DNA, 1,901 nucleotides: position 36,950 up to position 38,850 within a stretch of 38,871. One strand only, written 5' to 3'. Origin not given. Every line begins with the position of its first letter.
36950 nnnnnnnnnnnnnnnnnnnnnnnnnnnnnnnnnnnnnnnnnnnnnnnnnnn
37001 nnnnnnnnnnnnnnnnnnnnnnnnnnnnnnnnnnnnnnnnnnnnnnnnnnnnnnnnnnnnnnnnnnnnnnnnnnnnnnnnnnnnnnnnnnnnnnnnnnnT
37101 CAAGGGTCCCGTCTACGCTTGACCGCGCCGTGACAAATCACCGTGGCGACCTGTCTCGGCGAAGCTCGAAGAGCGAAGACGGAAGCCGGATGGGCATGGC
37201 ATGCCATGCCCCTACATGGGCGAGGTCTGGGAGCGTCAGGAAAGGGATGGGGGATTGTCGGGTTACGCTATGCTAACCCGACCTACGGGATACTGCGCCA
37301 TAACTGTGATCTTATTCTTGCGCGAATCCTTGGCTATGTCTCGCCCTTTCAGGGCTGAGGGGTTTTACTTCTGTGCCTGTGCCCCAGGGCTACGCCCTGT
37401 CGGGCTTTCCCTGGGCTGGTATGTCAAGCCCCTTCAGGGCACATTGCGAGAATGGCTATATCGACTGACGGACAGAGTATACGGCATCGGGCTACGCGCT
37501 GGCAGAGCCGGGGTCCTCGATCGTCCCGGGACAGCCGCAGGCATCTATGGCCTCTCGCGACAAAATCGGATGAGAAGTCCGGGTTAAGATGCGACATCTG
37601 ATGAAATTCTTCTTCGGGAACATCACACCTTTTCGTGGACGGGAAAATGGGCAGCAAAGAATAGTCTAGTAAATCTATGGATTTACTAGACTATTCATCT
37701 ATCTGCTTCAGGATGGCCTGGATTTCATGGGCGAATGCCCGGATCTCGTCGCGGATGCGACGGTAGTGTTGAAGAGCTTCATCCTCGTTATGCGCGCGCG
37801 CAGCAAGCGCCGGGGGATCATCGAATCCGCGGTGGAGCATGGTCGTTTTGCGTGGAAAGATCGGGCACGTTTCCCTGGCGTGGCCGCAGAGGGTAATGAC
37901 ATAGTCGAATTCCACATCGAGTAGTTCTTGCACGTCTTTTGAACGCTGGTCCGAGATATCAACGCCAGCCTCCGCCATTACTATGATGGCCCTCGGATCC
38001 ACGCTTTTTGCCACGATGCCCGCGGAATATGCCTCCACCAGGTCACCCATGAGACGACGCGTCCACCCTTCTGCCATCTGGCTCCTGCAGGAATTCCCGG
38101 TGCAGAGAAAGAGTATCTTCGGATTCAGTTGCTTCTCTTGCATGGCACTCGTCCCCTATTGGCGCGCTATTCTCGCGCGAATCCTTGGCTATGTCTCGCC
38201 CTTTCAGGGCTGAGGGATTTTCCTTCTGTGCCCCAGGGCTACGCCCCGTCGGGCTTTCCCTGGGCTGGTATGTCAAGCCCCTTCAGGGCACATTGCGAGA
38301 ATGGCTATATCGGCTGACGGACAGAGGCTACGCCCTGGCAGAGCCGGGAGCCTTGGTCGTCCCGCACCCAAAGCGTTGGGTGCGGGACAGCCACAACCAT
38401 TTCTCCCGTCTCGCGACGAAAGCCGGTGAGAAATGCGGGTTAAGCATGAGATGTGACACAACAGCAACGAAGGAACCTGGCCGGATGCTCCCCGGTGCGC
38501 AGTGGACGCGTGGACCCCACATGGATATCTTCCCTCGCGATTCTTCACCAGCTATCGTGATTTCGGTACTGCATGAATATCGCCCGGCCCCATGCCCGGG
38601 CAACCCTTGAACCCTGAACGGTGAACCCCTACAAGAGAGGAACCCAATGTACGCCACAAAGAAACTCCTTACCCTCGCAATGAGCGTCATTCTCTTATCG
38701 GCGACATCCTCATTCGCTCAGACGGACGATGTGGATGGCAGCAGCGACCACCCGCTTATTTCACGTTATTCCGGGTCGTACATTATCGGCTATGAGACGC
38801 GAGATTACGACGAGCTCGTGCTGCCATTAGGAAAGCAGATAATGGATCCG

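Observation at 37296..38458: Stand-alone arsC bracketed by ~300-bp direct repeats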

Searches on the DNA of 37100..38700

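Call 31: search_rna_families(source=window, start=37100, end=38700, threshold=evalue, max_evalue=10)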
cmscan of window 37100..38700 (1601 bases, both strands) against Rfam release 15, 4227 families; matches with E-value up to 10: 15.
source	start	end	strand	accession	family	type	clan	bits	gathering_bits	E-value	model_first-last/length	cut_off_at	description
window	37383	37441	+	RF01687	Acido-Lenti-1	Gene; sRNA;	-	18.6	37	0.22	1-46/46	no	Acido-Lenti-1 RNA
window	38232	38290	+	RF01687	Acido-Lenti-1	Gene; sRNA;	-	18.6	37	0.22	1-46/46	no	Acido-Lenti-1 RNA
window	38339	38411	-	RF00777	mir-541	Gene; miRNA;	-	18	44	1.4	1-84/84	no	mir-541 microRNA precursor family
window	37650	37709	-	RF03833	mir-5928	Gene; miRNA;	-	18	59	2.7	1-75/75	no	mir-5928 microRNA precursor family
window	38348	38399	-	RF00756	mir-299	Gene; miRNA;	-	17.5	67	2.6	1-63/63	no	mir-299 microRNA precursor family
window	38222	38320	-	RF00603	SNORD23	Gene; snRNA; snoRNA; CD-box;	-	17.3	64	1.6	1-110/110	no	Small nucleolar RNA SNORD23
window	38350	38397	-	RF04116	MIR9672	Gene; miRNA;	-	17.2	74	5.7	1-120/120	no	MIR9672 microRNA precursor family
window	37965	37989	-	RF00523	Prion_pknot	Cis-reg;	-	16.9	39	4.5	1-40/40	no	Prion pseudoknot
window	38319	38443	+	RF01773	rpsL_pseudo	Cis-reg; leader;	-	16.6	70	1.7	1-128/128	no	Pseudomonas rpsL leader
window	37658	37697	-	RF00849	mir-60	Gene; miRNA;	-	15.9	67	9.3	1-72/72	no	mir-60 microRNA precursor family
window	38183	38211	+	RF01687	Acido-Lenti-1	Gene; sRNA;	-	13.8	37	4.7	1-46/46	no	Acido-Lenti-1 RNA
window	37328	37356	+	RF01687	Acido-Lenti-1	Gene; sRNA;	-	13.8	37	4.7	1-46/46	no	Acido-Lenti-1 RNA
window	38160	38231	+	RF01828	SprD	Gene; sRNA;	-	13.4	100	9.7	1-142/142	no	Small pathogenicity island RNA D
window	37382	37415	-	RF02035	IMES-2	Gene;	-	13.3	54.7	1.9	33-65/141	no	IMES-2 RNA motif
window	38231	38264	-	RF02035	IMES-2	Gene;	-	11.4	54.7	7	33-65/141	no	IMES-2 RNA motif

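Call 33: search_rna_families(source=window, start=38150, end=38460, threshold=evalue, max_evalue=1, show_alignments=2)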
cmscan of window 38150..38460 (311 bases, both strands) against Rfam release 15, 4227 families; matches with E-value up to 1: 6.
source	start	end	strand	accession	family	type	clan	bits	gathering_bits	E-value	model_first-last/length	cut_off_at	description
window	38232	38290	+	RF01687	Acido-Lenti-1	Gene; sRNA;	-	18.6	37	0.042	1-46/46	no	Acido-Lenti-1 RNA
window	38339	38411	-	RF00777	mir-541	Gene; miRNA;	-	18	44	0.27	1-84/84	no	mir-541 microRNA precursor family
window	38348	38399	-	RF00756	mir-299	Gene; miRNA;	-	17.5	67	0.51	1-63/63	no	mir-299 microRNA precursor family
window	38222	38320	-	RF00603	SNORD23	Gene; snRNA; snoRNA; CD-box;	-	17.3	64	0.3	1-110/110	no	Small nucleolar RNA SNORD23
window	38319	38443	+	RF01773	rpsL_pseudo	Cis-reg; leader;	-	16.6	70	0.33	1-128/128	no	Pseudomonas rpsL leader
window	38183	38211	+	RF01687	Acido-Lenti-1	Gene; sRNA;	-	13.8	37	0.91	1-46/46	no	Acido-Lenti-1 RNA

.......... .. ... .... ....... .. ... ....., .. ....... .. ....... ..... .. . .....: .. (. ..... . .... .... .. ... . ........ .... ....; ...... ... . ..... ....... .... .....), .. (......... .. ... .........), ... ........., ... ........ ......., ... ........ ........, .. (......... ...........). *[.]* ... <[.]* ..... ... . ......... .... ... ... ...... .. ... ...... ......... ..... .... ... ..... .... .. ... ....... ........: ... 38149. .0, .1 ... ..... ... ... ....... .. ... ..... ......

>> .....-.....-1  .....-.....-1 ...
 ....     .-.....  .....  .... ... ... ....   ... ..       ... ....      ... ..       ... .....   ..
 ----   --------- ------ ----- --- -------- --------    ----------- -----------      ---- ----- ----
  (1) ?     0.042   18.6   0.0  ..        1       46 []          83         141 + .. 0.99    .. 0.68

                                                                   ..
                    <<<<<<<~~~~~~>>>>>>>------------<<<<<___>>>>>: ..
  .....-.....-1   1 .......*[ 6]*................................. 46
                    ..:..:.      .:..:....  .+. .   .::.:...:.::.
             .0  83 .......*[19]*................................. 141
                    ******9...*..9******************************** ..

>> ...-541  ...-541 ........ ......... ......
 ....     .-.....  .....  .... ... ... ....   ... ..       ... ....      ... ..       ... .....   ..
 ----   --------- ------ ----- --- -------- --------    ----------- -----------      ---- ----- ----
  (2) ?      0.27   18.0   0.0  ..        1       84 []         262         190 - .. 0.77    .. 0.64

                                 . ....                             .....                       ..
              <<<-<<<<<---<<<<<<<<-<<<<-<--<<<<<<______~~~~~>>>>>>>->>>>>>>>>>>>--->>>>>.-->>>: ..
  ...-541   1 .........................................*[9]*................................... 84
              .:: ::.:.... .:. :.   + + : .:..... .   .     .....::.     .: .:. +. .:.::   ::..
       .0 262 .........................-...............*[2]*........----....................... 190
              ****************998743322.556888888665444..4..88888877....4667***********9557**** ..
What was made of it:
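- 37335..37441 (+): REP-like doublet inside A. It holds motif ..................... at 37335-37355 and 37420-37440, and an extended hairpin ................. at 37383-37415. The stretch 37383-37441 is an Acido-Lenti-1-like unit. Calls 31 and 33: RF01687 scores 18.6 bits, below the gathering score of 37.
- On Rfam RF01687 Acido-Lenti-1: The window copies score 18.6 and 13.8 bits (calls 31, 33).
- There are weak RF01687 matches at 37383-37441 and 38232-38290 (calls 31, 33).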

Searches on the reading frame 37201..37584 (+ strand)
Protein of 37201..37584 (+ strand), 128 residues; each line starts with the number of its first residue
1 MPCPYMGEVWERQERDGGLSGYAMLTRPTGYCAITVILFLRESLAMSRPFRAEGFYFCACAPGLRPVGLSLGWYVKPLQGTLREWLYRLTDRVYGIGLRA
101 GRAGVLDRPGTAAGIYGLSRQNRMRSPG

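Call 41: find_homologous_proteins(query=window:37201-37584:+, max_evalue=0.001)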
Query window:37201-37584:+ (128 aa): 2 proteins with E <= 0.001 among 33 candidates.
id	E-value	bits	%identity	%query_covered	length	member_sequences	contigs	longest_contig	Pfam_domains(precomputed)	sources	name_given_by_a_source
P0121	7.4e-82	290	100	100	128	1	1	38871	-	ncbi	-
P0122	3.6e-20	90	87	41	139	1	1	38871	-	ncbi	-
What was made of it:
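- On Composite transposon or IS26-type translocatable unit: The ORFs on A and B (128 and 139-141 aa) have no homologues other than each other (call 41).
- The protein-level search in call 41 only sees copies that were called as ORFs.
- Tried and rejected: Protein-level search with the ORF that spans repeat A (call 41).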

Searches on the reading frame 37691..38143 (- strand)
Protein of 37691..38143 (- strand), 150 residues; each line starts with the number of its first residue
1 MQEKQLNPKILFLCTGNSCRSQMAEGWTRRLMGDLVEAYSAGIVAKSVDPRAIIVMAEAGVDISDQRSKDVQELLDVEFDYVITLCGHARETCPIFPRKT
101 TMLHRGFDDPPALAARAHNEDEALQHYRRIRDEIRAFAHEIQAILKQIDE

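Call 10: search_protein_families(library=ncbifam, proteins=[window:37691-38143:-], max_evalue=0.001)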
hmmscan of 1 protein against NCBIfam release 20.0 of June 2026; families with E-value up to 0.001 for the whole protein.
window:37691-38143:- (150 aa): 5 families
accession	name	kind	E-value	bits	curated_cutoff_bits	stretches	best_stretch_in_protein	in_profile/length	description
TIGR02691.1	arsC_pI258_fam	equivalog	1.7e-40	138.2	174.3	1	10-136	1-124/129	arsenate reductase (thioredoxin)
NF010053.0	PRK13530.1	subfamily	3.4e-38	131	215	1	9-137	5-124/133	arsenate reductase (thioredoxin)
TIGR02689.1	ars_reduc_gluta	equivalog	3.1e-25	88.8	157.6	1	9-136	2-120/126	arsenate reductase, glutathione/glutaredoxin type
NF007520.0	PRK10126.1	equivalog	9e-09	35.9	243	1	9-109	4-109/147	low molecular weight protein-tyrosine-phosphatase Wzb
NF008486.0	PRK11391.1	equivalog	1.3e-06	28.9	247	1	9-96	8-98/148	phosphotyrosine-protein phosphatase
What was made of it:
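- On Thioredoxin-coupled arsenate reductase (TIGR02691, pI258 family): TIGR02691 is still the best-scoring family (call 10).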

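Call 11: search_protein_families(library=pfam, proteins=[window:37691-38143:-], max_evalue=0.01)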
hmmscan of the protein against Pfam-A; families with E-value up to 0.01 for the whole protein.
window:37691-38143:- (150 aa): 1 family
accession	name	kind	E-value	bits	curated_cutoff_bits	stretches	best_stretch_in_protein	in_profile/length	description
PF01451.26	LMWPc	-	4.3e-21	76.1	23.2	1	10-136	1-138/144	Low molecular weight phosphotyrosine protein phosphatase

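Call 16: find_encoding_contigs(protein=window:37691-38143:-, flank=10000, max_places=10)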
Protein window:37691-38143:- (150 aa): no gene with exactly this product is on record in the collection.

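Call 17: find_related_loci(query=window:37691-38143:-, collection=genome_contigs, flank=10000)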
Query window:37691-38143:- (150 aa) in genome_contigs; peptide patterns used: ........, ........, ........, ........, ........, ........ (x = any residue, [..] = any of these).
600 stretches matched a pattern (row limit reached: there are more); 538 encode a relative of the query (tblastn E <= 1e-3); the best 80 are kept; 80 distinct loci.
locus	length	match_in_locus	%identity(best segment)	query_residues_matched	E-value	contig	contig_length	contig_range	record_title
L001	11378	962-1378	65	9-147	1e-62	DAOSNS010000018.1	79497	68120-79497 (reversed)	MAG TPA_asm: Anaerolineae bacterium isolate AMR_MDS_2365 NODE_322_length_79497_cov_111.617696, whole genome shotgun sequ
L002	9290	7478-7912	63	1-145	3e-61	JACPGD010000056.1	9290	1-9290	MAG: Candidatus Hydrogenedentota bacterium isolate NC_groundwater_378_Ag_B-0.1um_61_12 GD18-4_B1_scaffold_24158, whole g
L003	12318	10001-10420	66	8-147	1e-60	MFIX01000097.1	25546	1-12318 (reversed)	MAG: Candidatus Glassbacteria bacterium RIFCSPLOWO2_12_FULL_58_11 rifcsplowo2_12_scaffold_22562, whole genome shotgun se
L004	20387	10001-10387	68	9-137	1e-60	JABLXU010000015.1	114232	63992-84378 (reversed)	MAG: Candidatus Omnitrophota bacterium isolate Ch114 contig15, whole genome shotgun sequence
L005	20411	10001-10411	65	1-137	4e-60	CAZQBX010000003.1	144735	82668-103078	MAG TPA_asm: uncultured Ignavibacteria bacterium isolate binchicken_co16_313 genome assembly, contig: NODE_158_length_14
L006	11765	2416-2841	64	1-145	4e-60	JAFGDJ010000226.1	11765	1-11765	MAG: Spirochaetales bacterium isolate Zod_Metabat.1170 k87_9883377, whole genome shotgun sequence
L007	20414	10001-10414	64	10-147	6e-60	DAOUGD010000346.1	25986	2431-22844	MAG TPA_asm: Anaerolineae bacterium isolate R24_97 k131_1413133, whole genome shotgun sequence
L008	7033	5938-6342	64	7-141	4e-60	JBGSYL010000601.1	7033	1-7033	MAG: Phycisphaeraceae bacterium isolate JTS-RE9 k141_2483501, whole genome shotgun sequence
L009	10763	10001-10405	67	1-137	1e-59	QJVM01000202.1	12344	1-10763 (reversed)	MAG: Nitrospirae bacterium isolate SZUA-242 scaffold_10217, whole genome shotgun sequence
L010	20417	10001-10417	64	9-147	1e-59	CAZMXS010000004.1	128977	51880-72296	MAG TPA_asm: uncultured Verrucomicrobiota bacterium isolate SRP167436_co1_345 genome assembly, contig: NODE_87_length_12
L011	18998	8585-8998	66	9-146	1e-59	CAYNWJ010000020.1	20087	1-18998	MAG TPA_asm: uncultured bacterium isolate SRP141376_co4_255 genome assembly, contig: NODE_4690_length_20087_cov_3.503744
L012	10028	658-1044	71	9-137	1e-59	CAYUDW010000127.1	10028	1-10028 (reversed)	MAG TPA_asm: uncultured candidatus Brocadiaceae bacterium isolate SRP068000_co1_552 genome assembly, contig: NODE_12908_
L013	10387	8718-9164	60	1-149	2e-59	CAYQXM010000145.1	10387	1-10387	MAG TPA_asm: uncultured Pirellulales bacterium isolate SRP192927_co7_53 genome assembly, contig: NODE_13263_length_10387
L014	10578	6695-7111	65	9-147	3e-59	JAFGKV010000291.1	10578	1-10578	MAG: Candidatus Fermentibacteria bacterium isolate Zod_Metabat.355 k87_10756784, whole genome shotgun sequence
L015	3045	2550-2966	62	9-150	2e-59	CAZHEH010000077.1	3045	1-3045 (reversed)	MAG TPA_asm: uncultured Planctomycetaceae bacterium isolate binchicken_co17_320 genome assembly, contig: NODE_55459_leng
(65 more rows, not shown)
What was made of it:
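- Tried and rejected: Genome-collection scan with arsC (call 17).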

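Call 25: find_homologous_proteins(query=window:37691-38143:-, max_evalue=1e-20)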
Query window:37691-38143:- (150 aa): 7999 proteins with E <= 1e-20 among 8000 candidates; the best 120 are listed.
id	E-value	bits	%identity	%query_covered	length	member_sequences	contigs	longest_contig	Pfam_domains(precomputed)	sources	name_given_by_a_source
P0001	4.6e-82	291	67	91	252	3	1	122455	PF01451.28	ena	-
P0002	1.8e-78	279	100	85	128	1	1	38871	PF01451.28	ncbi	-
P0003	4.2e-67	242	78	93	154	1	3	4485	PF01451.28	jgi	-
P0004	2.7e-64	233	74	93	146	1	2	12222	PF01451.28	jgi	-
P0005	1.8e-63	231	-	-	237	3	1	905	PF01451.28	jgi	-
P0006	1.0e-61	225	-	-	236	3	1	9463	PF01451.28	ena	-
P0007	2.7e-61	224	61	99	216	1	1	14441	PF01451.28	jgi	jgi:arsenate reductase (thioredoxin)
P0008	6.4e-61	222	66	99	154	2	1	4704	PF01451.28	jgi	jgi:arsenate reductase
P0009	7.6e-60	219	69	93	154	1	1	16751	PF01451.28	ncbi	-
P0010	8.6e-60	219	65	98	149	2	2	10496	PF01451.28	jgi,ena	-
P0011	1.8e-59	218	66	93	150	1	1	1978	PF01451.28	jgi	jgi:arsenate reductase (thioredoxin)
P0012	3.4e-59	217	64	99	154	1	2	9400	PF01451.28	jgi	-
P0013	3.7e-59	217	64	98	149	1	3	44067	PF01451.28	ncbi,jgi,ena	-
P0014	5.6e-59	216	68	94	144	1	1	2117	PF01451.28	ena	-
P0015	5.8e-59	216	69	93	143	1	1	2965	PF01451.28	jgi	jgi:arsenate reductase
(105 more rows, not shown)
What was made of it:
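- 37691..38143 (-): arsC, a thioredoxin-coupled LMWP-type arsenate reductase of 150 aa. Key residues are C14, R20, C86, C93 and D107/D108. The public record calls the gene from M23 (P0002, 128 aa, call 25), which removes the P-loop.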

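Call 26: find_encoding_contigs(protein=P0002, flank=2000, max_places=5)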
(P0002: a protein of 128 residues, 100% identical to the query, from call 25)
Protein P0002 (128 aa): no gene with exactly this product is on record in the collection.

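Call 27: find_encoding_contigs(protein=P0003, flank=5000, max_places=5)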
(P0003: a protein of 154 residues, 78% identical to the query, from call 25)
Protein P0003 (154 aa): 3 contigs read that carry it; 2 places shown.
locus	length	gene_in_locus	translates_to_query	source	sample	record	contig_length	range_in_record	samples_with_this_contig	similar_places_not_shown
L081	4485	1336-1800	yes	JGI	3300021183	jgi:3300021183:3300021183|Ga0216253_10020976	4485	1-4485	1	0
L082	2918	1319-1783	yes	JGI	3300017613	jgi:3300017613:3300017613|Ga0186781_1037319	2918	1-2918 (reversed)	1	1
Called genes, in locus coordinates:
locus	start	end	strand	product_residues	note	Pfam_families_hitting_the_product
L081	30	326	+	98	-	-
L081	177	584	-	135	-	PF16916:ZT_dimer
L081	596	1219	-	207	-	-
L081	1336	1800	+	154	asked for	PF01451:LMWPc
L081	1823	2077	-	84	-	PF14595:Thioredoxin_9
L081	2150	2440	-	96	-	PF14595:Thioredoxin_9 (weak)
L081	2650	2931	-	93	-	-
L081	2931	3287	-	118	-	-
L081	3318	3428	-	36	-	-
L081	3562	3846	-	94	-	-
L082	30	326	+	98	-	-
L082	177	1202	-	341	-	PF01545:Cation_efflux, PF16916:ZT_dimer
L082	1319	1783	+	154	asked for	PF01451:LMWPc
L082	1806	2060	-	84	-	PF14595:Thioredoxin_9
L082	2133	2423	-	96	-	PF14595:Thioredoxin_9 (weak)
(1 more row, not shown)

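Call 63: list_cluster_members(proteins=[P0002, P0123, P0124, P0003, P0126])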
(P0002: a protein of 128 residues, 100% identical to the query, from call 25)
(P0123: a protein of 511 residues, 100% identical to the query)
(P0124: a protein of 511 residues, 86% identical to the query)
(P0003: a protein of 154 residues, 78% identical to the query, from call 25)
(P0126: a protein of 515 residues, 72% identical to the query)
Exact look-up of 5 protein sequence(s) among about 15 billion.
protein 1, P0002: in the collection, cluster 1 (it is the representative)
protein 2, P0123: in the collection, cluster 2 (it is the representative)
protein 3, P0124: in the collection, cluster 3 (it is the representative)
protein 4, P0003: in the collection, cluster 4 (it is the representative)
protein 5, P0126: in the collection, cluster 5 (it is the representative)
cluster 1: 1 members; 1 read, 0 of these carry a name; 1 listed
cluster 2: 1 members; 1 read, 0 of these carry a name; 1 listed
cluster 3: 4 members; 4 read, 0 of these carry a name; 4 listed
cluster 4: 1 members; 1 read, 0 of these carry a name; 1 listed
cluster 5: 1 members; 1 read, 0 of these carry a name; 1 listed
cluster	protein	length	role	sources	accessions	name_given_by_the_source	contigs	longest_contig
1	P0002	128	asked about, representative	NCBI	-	-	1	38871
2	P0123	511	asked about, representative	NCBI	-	-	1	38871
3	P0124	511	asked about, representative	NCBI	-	-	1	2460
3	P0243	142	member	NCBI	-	-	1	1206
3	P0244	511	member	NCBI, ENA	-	-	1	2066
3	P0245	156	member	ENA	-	-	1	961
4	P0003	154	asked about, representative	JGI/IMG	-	-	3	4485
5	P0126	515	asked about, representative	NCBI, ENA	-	-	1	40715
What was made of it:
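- Tried and rejected: Taxon names via cluster look-up (call 63).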

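Call 65: search_solved_structures(query=window:37691-38143:-, max_evalue=1e-10, show_alignments=2)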
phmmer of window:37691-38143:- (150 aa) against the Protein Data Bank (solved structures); distinct sequences matched with E-value up to 1e-10: 13.
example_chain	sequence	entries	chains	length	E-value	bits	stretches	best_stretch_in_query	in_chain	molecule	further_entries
1jl3_A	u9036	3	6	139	1.7e-32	115.5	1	7-135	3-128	ARSENATE REDUCTASE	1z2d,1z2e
2ipa_B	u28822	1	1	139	2.1e-28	102.3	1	7-135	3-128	Protein arsC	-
2cd7_A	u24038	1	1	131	5.8e-28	100.8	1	9-136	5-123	PROTEIN ARSC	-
1ljl_A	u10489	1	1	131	2.9e-27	98.6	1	9-136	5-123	arsenate reductase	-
1lju_A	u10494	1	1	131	5.4e-26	94.4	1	9-136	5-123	arsenate reductase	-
1lk0_A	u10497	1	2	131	7.5e-26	94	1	9-136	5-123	arsenate reductase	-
8p5n_A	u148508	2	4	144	1.2e-24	90.1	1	9-136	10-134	Low molecular weight phosphatase family protein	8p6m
1jf8_A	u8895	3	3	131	1.4e-24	89.9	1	9-136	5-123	arsenate reductase | Protein arsC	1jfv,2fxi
1rxe_A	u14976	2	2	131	3.6e-23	85.3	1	9-136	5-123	Arsenate reductase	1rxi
2l17_A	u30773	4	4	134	2.7e-16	63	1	8-96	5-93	Arsenate reductase | Glutaredoxin arsenate reductase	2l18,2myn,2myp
2l19_A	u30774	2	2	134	2.9e-15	59.6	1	8-98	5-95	Arsenate reductase | Glutaredoxin arsenate reductase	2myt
2myu_A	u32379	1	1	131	1.5e-13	54.1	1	9-97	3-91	Glutaredoxin arsenate reductase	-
3t38_A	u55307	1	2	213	6.5e-11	45.6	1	8-100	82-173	Arsenate Reductase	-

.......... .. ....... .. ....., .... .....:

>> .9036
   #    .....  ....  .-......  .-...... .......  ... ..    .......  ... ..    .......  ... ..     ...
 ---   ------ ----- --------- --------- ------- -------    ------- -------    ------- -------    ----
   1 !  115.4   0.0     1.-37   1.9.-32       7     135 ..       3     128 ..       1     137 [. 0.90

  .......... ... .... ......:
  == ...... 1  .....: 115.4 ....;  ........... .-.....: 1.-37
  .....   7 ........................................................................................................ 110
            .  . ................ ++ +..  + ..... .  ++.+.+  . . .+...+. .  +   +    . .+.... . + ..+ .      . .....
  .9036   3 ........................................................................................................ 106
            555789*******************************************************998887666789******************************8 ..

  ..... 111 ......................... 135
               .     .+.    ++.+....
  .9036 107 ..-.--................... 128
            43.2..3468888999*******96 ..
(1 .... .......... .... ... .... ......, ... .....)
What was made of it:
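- On Thioredoxin-coupled arsenate reductase (TIGR02691, pI258 family): The alignment with 1JL3 shows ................, TLCG.A...CP and GFDDP conserved (call 65).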
